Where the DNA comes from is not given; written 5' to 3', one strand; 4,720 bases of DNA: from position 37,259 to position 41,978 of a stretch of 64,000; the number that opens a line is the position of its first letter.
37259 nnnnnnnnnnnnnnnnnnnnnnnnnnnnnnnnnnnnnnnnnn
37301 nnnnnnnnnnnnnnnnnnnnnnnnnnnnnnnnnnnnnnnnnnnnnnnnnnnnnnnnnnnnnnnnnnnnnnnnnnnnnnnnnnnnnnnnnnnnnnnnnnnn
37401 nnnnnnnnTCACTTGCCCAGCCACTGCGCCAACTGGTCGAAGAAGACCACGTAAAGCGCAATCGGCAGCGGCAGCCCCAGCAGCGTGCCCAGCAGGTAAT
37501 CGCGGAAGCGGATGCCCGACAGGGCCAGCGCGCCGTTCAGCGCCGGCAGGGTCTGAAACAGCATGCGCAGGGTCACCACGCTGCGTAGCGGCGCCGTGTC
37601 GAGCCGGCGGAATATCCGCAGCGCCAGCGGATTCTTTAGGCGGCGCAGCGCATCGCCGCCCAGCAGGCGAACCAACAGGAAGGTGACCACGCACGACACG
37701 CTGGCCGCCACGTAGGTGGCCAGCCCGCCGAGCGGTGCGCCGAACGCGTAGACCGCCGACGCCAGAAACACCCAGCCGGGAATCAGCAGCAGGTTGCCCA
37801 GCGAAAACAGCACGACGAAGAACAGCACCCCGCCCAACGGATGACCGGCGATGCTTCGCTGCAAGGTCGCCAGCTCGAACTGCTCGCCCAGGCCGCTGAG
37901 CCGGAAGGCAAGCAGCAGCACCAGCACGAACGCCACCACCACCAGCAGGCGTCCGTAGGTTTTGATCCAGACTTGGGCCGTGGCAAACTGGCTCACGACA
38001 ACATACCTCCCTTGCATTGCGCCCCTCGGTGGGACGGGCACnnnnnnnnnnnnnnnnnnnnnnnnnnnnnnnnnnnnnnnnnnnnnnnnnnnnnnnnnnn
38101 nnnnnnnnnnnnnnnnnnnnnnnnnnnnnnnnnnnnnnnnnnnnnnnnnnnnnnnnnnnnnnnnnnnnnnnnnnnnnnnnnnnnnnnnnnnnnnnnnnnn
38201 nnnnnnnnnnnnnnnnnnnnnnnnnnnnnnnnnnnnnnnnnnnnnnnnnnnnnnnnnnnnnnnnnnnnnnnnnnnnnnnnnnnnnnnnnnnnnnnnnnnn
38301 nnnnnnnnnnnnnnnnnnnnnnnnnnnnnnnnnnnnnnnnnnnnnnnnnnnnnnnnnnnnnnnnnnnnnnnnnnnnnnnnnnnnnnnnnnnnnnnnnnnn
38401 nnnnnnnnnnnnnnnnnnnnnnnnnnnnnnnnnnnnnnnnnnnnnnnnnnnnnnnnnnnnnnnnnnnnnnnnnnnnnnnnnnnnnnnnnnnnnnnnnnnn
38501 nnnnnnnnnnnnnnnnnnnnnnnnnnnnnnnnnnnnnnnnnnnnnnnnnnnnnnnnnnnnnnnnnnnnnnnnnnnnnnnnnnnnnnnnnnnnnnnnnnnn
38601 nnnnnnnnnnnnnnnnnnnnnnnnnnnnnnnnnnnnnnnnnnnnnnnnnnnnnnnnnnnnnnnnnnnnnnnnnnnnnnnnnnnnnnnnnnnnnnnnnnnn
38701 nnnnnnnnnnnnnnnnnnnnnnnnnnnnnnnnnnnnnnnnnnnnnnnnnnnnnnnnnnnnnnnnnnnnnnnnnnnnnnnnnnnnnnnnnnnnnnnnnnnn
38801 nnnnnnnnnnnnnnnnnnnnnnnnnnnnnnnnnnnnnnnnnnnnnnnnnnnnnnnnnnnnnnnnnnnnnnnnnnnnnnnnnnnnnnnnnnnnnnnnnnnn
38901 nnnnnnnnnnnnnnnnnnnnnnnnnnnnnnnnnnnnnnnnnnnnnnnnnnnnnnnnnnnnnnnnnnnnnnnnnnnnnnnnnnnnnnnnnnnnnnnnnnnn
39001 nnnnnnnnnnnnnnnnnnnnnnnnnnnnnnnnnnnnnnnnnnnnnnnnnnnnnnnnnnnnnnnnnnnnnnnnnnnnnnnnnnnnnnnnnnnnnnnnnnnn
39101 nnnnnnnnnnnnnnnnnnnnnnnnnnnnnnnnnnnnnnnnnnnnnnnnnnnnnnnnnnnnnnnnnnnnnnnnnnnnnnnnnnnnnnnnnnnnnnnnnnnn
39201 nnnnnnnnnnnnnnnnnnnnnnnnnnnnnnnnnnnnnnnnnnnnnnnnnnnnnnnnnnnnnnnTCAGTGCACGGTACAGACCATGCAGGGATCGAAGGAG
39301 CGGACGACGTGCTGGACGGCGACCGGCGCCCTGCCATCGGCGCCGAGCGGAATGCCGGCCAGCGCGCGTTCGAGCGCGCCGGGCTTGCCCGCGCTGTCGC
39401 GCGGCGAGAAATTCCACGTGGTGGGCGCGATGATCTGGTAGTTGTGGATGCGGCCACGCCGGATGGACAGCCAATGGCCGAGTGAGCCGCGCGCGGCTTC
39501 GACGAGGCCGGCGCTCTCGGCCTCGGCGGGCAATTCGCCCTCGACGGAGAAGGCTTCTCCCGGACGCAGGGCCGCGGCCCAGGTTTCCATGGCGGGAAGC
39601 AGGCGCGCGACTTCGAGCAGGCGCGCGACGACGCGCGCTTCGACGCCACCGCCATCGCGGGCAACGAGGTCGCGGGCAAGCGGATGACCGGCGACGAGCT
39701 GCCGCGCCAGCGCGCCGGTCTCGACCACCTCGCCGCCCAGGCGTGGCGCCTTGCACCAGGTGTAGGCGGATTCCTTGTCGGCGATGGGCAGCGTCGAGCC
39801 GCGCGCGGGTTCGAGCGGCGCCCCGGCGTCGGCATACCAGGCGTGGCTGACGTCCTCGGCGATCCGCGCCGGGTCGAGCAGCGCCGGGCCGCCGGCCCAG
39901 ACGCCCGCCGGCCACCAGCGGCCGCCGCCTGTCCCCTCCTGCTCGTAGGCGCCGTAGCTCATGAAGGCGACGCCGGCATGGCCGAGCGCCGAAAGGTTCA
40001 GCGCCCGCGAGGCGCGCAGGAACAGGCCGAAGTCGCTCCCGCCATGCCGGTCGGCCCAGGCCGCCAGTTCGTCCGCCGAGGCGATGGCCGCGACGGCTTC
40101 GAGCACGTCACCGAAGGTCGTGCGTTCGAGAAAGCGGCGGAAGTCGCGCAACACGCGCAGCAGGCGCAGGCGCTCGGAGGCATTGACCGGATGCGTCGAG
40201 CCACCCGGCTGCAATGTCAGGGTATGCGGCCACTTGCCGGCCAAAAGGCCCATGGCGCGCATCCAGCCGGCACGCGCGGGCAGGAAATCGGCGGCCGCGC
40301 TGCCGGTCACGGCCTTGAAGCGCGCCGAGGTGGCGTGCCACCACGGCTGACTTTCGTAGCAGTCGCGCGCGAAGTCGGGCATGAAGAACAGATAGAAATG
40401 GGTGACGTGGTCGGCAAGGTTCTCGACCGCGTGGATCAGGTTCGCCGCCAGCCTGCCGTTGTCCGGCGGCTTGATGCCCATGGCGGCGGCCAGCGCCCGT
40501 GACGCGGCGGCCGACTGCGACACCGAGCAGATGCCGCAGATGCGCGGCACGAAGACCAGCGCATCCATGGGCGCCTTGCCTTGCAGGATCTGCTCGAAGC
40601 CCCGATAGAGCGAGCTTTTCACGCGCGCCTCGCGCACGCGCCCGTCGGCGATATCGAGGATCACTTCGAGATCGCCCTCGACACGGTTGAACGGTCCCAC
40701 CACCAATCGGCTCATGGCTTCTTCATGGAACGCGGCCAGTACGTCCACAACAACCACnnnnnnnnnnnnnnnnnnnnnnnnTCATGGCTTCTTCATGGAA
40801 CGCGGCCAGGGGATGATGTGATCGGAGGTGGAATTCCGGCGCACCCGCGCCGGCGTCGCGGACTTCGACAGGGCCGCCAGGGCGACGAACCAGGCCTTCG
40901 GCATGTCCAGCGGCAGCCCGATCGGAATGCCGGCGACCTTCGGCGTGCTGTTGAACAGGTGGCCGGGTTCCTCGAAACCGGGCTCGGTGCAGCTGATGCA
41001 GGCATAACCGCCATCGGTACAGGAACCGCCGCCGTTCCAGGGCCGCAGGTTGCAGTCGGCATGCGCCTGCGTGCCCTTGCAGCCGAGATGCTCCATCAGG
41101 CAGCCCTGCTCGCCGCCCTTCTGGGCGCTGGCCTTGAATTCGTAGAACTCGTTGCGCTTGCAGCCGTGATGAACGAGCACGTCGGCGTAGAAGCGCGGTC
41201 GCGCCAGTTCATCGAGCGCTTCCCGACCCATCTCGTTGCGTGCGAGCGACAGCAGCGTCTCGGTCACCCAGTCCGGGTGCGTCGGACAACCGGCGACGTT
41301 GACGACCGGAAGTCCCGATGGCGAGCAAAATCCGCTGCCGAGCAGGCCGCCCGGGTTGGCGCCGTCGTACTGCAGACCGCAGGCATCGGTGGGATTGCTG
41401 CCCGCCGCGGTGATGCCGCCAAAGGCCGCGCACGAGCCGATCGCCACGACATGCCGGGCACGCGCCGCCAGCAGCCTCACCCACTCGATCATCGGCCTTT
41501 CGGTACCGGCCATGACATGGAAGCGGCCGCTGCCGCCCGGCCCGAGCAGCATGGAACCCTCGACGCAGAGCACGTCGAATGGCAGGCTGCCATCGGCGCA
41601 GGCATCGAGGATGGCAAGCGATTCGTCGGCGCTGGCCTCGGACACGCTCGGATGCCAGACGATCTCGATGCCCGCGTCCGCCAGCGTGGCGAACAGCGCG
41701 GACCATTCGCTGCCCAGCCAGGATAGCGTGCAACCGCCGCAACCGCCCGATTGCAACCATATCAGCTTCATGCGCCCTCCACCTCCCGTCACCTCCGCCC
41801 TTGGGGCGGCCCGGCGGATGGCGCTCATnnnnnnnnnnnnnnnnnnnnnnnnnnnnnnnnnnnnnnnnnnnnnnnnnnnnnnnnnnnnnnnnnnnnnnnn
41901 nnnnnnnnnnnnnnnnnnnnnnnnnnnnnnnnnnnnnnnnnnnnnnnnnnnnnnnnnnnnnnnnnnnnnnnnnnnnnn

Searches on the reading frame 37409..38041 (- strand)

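Call 99: search_protein_families(library=pfam, proteins=[window:37409-38041:-], max_evalue=0.00001)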
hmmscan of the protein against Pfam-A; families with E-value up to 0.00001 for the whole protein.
window:37409-38041:- (210 aa): 1 family
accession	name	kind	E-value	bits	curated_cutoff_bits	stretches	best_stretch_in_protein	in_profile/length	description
PF09335.16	VTT_dom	-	2.7e-15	57.3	33.9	1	87-202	1-122/123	VTT domain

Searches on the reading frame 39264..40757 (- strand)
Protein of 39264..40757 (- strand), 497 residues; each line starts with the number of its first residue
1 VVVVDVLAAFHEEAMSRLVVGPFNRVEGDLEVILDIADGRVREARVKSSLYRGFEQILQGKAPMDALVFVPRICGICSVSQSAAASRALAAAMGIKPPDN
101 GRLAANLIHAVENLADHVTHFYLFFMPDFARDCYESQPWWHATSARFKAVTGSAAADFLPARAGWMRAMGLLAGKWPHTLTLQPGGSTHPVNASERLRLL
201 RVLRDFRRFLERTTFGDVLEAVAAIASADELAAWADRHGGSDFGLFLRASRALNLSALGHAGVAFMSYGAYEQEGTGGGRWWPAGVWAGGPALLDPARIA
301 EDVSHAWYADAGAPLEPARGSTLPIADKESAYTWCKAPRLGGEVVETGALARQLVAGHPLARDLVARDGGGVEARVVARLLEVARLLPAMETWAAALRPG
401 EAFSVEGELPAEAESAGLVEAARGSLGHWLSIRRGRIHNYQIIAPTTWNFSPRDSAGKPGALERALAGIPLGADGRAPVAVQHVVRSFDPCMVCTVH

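Call 99: search_protein_families(library=pfam, proteins=[window:39264-40757:-], max_evalue=0.00001)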
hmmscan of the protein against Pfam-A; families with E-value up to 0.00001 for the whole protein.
window:39264-40757:- (497 aa): 1 family
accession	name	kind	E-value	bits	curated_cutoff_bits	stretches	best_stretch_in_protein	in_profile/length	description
PF00374.24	NiFeSe_Hases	-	2.3e-76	258.2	25.8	2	161-497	159-508/508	Nickel-dependent hydrogenase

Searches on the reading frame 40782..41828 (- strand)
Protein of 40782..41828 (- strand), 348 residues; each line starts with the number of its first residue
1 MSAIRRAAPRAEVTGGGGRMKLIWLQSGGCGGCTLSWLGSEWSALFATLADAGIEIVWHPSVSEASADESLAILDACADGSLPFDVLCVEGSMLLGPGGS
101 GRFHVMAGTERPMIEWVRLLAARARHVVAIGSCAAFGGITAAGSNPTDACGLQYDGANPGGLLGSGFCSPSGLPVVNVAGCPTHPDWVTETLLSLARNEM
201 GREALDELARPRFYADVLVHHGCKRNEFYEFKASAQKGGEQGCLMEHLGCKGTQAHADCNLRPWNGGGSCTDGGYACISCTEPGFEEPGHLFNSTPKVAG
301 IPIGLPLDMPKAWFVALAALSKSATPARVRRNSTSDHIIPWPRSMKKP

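Call 99: search_protein_families(library=pfam, proteins=[window:40782-41828:-], max_evalue=0.00001)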
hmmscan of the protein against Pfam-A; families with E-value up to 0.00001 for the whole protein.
window:40782-41828:- (348 aa): 2 families
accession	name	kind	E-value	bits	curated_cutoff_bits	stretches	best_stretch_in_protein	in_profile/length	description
PF01058.29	Oxidored_q6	-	7.9e-26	90.7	27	1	30-194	1-127/128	NADH ubiquinone oxidoreductase, 20 Kd subunit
PF14720.11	NiFe_hyd_SSU_C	-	7.3e-21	74.8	27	1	218-292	4-79/80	NiFe/NiFeSe hydrogenase small subunit C-terminal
